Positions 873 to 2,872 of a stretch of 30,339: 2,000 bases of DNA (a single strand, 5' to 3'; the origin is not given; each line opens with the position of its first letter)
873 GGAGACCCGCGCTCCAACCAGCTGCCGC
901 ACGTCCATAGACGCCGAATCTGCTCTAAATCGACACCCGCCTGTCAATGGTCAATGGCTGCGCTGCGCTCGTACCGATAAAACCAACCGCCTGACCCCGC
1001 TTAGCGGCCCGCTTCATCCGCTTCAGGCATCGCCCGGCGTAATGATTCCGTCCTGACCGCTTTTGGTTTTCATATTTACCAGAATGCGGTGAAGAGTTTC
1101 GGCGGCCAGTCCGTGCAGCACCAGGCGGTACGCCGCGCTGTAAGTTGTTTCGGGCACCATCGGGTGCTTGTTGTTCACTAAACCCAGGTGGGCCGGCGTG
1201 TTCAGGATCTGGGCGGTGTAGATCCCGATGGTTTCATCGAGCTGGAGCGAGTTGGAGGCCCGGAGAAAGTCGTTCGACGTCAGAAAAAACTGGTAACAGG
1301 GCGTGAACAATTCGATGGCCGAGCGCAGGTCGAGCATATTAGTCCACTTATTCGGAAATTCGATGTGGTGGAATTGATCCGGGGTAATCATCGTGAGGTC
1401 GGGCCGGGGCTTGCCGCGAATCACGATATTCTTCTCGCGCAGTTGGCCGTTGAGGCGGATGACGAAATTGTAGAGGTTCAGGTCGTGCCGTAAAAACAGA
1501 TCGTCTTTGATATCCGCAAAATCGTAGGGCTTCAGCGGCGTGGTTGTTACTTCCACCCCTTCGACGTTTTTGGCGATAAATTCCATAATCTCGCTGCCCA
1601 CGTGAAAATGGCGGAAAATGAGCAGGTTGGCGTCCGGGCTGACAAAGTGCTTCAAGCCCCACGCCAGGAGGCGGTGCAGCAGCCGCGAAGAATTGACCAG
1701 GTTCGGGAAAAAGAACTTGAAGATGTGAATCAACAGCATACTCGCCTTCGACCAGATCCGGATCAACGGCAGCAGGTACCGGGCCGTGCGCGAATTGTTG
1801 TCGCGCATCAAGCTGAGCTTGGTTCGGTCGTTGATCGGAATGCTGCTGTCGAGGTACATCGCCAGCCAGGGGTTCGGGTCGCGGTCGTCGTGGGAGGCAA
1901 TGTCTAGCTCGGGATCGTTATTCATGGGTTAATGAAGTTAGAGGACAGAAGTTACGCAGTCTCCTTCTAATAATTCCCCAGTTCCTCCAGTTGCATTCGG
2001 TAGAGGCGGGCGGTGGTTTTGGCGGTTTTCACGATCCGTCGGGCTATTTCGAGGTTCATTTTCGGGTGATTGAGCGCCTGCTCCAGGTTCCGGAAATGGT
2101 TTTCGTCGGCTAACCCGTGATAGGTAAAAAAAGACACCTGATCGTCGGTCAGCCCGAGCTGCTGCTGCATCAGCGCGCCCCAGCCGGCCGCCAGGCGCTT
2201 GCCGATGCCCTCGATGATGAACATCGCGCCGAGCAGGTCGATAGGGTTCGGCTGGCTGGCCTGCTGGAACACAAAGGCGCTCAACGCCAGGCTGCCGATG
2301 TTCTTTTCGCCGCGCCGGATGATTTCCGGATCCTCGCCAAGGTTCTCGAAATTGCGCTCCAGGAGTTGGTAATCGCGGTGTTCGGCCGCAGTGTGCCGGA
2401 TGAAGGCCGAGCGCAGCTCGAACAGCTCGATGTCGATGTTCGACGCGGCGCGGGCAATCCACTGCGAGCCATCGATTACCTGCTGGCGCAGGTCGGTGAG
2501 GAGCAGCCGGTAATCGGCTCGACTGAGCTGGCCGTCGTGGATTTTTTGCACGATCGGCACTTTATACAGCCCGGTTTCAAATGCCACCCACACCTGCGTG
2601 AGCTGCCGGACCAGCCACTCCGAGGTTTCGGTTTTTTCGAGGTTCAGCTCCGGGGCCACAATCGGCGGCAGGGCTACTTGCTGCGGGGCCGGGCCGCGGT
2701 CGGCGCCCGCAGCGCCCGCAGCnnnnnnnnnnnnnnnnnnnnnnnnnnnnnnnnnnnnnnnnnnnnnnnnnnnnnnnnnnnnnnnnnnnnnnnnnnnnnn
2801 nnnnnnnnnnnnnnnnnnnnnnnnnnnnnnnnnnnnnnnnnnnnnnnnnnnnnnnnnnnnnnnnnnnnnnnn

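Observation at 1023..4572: Operon of a His-box membrane hydroxylase/desaturase, a KAS III fused to a heme-oxygenase-like diiron domain, and an unknown 300-aa protein: candidate novel lipid or hydrocarbon modification pathway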

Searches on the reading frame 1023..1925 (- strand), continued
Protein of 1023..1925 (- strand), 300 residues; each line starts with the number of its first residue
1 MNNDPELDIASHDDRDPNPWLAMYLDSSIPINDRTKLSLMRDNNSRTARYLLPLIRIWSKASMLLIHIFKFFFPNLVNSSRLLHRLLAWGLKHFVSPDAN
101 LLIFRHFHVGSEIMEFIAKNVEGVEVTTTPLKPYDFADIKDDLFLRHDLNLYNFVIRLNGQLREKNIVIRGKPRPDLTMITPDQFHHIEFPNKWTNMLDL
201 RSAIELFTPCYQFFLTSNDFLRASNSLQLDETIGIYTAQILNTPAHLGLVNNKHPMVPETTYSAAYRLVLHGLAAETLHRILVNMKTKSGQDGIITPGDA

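Call 100: find_encoding_contigs(protein=P0372, flank=8000, max_places=2)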
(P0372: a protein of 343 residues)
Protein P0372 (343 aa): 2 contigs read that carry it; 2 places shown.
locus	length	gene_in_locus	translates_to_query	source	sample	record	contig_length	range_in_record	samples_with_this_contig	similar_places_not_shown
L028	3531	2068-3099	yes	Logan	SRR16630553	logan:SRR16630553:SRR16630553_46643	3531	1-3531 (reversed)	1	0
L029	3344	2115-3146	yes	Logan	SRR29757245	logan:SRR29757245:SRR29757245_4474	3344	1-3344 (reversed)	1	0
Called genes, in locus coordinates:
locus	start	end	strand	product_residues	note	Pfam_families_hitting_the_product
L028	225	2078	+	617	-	PF08541:ACP_syn_III_C, PF14518:Haem_oxygenas_2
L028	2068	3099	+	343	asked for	PF22523:DUF6999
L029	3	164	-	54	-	?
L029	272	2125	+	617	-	PF08541:ACP_syn_III_C, PF14518:Haem_oxygenas_2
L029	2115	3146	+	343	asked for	PF22523:DUF6999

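Call 101: find_encoding_contigs(protein=P0334, flank=8000, max_places=2)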
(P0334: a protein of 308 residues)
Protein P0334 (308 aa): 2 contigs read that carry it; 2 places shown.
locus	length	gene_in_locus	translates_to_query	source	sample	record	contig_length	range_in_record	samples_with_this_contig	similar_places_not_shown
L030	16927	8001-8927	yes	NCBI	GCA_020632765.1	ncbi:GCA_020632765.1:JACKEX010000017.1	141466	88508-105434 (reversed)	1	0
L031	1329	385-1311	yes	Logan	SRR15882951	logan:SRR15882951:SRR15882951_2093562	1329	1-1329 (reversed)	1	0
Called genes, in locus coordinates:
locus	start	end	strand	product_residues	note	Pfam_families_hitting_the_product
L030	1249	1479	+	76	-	-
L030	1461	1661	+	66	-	-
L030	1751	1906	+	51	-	-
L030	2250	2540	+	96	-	-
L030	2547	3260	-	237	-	-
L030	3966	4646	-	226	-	-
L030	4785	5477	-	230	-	-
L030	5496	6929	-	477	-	-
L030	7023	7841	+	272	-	PF00248:Aldo_ket_red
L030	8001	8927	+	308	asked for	PF22523:DUF6999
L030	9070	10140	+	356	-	PF00144:Beta-lactamase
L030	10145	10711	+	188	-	-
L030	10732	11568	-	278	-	-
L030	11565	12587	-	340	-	PF08240:ADH_N, PF00107:ADH_zinc_N, PF13602:ADH_zinc_N_2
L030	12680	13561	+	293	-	PF00126:HTH_1, PF03466:LysR_substrate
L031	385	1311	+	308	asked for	PF22523:DUF6999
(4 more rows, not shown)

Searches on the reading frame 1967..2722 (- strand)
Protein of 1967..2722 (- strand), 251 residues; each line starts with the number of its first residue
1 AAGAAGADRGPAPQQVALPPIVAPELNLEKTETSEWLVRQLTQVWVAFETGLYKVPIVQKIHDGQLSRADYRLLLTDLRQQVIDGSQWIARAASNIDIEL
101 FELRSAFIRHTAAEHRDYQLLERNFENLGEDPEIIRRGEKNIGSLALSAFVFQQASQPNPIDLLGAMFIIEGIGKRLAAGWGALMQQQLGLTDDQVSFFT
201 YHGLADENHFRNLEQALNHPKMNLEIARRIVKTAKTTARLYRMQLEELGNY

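Call 15: search_solved_structures(query=window:1967-2722:-, max_evalue=10, show_alignments=3)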
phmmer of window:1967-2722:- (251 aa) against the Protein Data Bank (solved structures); distinct sequences matched with E-value up to 10: 12.
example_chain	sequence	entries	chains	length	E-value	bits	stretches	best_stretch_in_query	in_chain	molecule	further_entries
3dde_A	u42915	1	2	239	0.0002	24.1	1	46-221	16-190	TENA/THI-4 protein, Domain of Unknown Function with a Heme Oxygenase-like Fold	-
1xk2_A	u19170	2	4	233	0.16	14.7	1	192-248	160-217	Heme oxygenase 1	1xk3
1xk0_A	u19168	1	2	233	0.16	14.6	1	192-248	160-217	Heme oxygenase 1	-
1xk1_A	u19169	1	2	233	0.17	14.6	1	192-248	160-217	Heme oxygenase 1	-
3e7q_A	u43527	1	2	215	0.18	14.4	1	29-92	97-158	transcriptional regulator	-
1ni6_A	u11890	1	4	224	0.34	13.6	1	192-248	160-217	Heme oxygenase 1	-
1oyk_A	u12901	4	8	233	0.35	13.5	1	192-248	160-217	Heme oxygenase 1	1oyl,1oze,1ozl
1n3u_A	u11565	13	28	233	0.37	13.4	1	192-248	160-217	heme oxygenase 1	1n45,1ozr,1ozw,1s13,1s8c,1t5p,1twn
1xjz_A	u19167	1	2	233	0.38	13.4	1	192-248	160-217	Heme oxygenase 1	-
5btq_A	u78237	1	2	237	0.39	13.4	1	192-248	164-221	Heme oxygenase 1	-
6eha_A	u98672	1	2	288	0.58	12.8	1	192-248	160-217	Heme oxygenase 1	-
4wd4_A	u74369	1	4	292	0.61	12.7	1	192-248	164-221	Heme oxygenase 1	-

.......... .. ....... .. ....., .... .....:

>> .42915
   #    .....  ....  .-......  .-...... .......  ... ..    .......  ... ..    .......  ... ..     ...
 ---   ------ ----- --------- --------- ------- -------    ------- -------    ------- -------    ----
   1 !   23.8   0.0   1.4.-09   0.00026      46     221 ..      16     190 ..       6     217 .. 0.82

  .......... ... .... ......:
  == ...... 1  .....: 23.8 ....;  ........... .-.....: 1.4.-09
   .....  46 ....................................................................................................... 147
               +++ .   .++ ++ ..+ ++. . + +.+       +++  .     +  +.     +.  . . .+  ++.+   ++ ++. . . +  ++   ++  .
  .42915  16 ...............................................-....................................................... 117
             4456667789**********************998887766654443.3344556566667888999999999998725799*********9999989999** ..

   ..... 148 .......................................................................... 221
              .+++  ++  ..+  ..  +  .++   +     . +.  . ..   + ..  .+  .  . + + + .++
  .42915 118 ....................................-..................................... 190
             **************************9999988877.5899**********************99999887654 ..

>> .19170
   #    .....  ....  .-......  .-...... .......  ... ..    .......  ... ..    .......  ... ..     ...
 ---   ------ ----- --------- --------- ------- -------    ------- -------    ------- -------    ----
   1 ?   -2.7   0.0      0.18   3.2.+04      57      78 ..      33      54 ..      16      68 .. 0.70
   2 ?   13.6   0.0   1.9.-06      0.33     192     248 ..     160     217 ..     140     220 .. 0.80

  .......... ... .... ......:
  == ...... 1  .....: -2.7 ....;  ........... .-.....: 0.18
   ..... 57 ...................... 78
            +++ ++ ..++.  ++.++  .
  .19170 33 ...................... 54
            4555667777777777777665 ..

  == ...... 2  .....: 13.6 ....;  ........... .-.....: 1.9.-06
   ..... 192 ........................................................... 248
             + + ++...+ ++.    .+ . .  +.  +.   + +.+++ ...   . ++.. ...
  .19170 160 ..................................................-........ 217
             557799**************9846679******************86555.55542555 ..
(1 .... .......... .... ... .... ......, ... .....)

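Call 38: predict_structure(alignment_id=A2)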
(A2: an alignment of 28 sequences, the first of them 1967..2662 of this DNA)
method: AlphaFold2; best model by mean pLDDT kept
length: 231 residues; sequences in the alignment: 28
mean_pLDDT: 89.6   pTM: 0.88
mean pLDDT of the five models: 89.6, 87.0, 86.6, 86.4, 84.9
residues with pLDDT >= 90: 152; 70-90: 73; 50-70: 6; < 50: 0
segments of 3 or more residues with pLDDT < 50: none
pLDDT, mean of each block of 10 residues (from residue 1): 79 95 94 92 94 94 91 88 81 84 96 93 94 94 92 79 93 91 75 85 93 97 89 58
secondary structure, 60 per line:
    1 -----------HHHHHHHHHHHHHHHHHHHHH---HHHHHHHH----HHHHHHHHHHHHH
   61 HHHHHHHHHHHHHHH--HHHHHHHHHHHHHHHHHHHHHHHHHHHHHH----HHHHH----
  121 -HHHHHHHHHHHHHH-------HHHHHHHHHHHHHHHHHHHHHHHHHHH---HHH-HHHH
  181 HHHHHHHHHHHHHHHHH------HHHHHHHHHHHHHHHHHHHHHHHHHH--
elements in order: H12-32 H36-43 H48-75 H78-107 H112-116 H122-135 H143-169 H177-197 H204-229

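Call 44: fold_search(model_id=the predicted structure, library=pdb)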
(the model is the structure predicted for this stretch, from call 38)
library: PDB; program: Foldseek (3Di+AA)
matches with E <= 10: 801; with E <= 0.001: 73
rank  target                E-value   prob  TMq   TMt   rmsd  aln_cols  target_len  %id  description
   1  3dde_B                6.8e-07  1.00  0.81  0.81   2.7       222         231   17  Crystal structure of a domain of unknown function with a heme oxygenase-like fold (sden_3740) from shewanella denitrif (released 2008-06-24)
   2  3dde_A                1.0e-06  1.00  0.81  0.81   2.6       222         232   17  Crystal structure of a domain of unknown function with a heme oxygenase-like fold (sden_3740) from shewanella denitrif (released 2008-06-24)
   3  8vag_A                7.8e-06  1.00  0.80  0.86   2.4       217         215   16  Crystal structure of MnII/MnII CtCADD from Chlamydia trachomatis (released 2024-11-06)
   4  1wnv_B                1.3e-05  1.00  0.72  0.79   3.4       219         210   15  D136A mutant of Heme Oxygenase from Corynebacterium diphtheriae (HmuO) (released 2004-11-09)
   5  8va9_A                1.8e-05  1.00  0.79  0.84   2.5       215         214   15  Crystal structure of FeII/MnII CtCADD from Chlamydia trachomatis (released 2024-11-06)
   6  4gph_C                1.8e-05  1.00  0.70  0.75   4.1       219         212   16  Structure of HmuO, heme oxygenase from Corynebacterium diphtheriae, in complex with the putative reaction intermediate (released 2013-08-21)
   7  9fvs                  2.8e-05  1.00  0.71  0.77   3.8       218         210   16  Crystal structure of Heme-Oxygenase mutant G139A from Corynebacterium diphtheriae complexed with Cobalt-porphyrine (HumO (released 2024-10-16)
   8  4gpc_B                3.2e-05  1.00  0.70  0.75   4.2       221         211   15  Structure of the biliverdin-HmuO, heme oxygenase from Corynebacterium diphtheriae (released 2013-08-21)
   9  1wnw_B                3.3e-05  1.00  0.70  0.76   4.2       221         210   15  D136N mutant of Heme Oxygenase from Corynebacterium diphtheriae (HmuO) (released 2004-11-09)
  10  9fw4_A                3.8e-05  1.00  0.69  0.75   3.8       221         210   14  Crystal structure of Heme-Oxygenase mutant H20C from Corynebacterium diphtheriae complexed with Cobalt-porphyrine (Hum (released 2024-10-16)
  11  1wnx_A                3.8e-05  1.00  0.68  0.75   4.0       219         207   15  D136E mutant of Heme Oxygenase from Corynebacterium diphtheriae (HmuO) (released 2004-11-09)
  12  9fy4_H                4.0e-05  1.00  0.69  0.76   3.9       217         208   14  Crystal structure of Heme-Oxygenase mutant I143K from Corynebacterium diphtheriae complexed with Cobalt-porphyrine (Hu (released 2024-10-16)
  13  9fy4_A                4.0e-05  1.00  0.69  0.75   3.9       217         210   14  Crystal structure of Heme-Oxygenase mutant I143K from Corynebacterium diphtheriae complexed with Cobalt-porphyrine (Hu (released 2024-10-16)
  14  1iw1_A                4.2e-05  1.00  0.70  0.75   4.2       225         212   16  Crystal structure of a heme oxygenase (HmuO) from Corynebacterium diphtheriae complexed with heme in the ferrous state (released 2003-04-04)
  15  3moo_B                4.8e-05  1.00  0.68  0.74   4.0       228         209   13  Crystal structure of the HmuO, heme oxygenase from Corynebacterium diphtheriae, in complex with azide-bound verdoheme (released 2011-03-09)
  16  1rcw_B                6.0e-05  1.00  0.80  0.86   2.4       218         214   16  Crystal structure of CT610 from Chlamydia trachomatis (released 2004-05-04)
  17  1rcw_A                6.2e-05  1.00  0.80  0.86   2.4       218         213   16  Crystal structure of CT610 from Chlamydia trachomatis (released 2004-05-04)
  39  4wwj_A                2.8e-04  1.00  0.70  0.64   5.4       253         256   15  UndA, an oxygen-activating, non-heme iron dependent desaturase/decarboxylase (released 2014-12-24)
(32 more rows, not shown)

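Call 46: search_solved_structures(query=A3, max_evalue=10, show_alignments=5)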
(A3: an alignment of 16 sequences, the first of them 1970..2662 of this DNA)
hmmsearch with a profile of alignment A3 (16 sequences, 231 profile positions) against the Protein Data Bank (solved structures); distinct sequences matched with E-value up to 10: 12.
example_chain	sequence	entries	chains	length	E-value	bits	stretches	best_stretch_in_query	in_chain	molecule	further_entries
3dde_A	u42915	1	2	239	2e-06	31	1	28-209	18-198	TENA/THI-4 protein, Domain of Unknown Function with a Heme Oxygenase-like Fold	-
1we1_A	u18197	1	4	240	0.034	17.2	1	163-217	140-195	Heme oxygenase 1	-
1xk2_A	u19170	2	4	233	0.044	16.8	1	166-228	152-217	Heme oxygenase 1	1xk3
1xk1_A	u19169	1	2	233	0.047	16.7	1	166-228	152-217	Heme oxygenase 1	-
1xk0_A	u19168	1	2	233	0.056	16.5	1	166-228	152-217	Heme oxygenase 1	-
1ni6_A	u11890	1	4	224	0.13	15.2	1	166-228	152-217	Heme oxygenase 1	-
1n3u_A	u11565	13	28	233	0.15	15.1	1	166-228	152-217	heme oxygenase 1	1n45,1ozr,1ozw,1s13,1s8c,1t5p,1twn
1oyk_A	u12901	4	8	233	0.15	15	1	166-228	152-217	Heme oxygenase 1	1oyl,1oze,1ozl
5btq_A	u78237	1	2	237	0.17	14.9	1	166-228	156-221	Heme oxygenase 1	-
1xjz_A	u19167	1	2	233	0.19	14.7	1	166-228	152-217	Heme oxygenase 1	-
6eha_A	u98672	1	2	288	0.27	14.3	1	166-228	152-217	Heme oxygenase 1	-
4wd4_A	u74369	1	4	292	0.29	14.1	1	166-228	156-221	Heme oxygenase 1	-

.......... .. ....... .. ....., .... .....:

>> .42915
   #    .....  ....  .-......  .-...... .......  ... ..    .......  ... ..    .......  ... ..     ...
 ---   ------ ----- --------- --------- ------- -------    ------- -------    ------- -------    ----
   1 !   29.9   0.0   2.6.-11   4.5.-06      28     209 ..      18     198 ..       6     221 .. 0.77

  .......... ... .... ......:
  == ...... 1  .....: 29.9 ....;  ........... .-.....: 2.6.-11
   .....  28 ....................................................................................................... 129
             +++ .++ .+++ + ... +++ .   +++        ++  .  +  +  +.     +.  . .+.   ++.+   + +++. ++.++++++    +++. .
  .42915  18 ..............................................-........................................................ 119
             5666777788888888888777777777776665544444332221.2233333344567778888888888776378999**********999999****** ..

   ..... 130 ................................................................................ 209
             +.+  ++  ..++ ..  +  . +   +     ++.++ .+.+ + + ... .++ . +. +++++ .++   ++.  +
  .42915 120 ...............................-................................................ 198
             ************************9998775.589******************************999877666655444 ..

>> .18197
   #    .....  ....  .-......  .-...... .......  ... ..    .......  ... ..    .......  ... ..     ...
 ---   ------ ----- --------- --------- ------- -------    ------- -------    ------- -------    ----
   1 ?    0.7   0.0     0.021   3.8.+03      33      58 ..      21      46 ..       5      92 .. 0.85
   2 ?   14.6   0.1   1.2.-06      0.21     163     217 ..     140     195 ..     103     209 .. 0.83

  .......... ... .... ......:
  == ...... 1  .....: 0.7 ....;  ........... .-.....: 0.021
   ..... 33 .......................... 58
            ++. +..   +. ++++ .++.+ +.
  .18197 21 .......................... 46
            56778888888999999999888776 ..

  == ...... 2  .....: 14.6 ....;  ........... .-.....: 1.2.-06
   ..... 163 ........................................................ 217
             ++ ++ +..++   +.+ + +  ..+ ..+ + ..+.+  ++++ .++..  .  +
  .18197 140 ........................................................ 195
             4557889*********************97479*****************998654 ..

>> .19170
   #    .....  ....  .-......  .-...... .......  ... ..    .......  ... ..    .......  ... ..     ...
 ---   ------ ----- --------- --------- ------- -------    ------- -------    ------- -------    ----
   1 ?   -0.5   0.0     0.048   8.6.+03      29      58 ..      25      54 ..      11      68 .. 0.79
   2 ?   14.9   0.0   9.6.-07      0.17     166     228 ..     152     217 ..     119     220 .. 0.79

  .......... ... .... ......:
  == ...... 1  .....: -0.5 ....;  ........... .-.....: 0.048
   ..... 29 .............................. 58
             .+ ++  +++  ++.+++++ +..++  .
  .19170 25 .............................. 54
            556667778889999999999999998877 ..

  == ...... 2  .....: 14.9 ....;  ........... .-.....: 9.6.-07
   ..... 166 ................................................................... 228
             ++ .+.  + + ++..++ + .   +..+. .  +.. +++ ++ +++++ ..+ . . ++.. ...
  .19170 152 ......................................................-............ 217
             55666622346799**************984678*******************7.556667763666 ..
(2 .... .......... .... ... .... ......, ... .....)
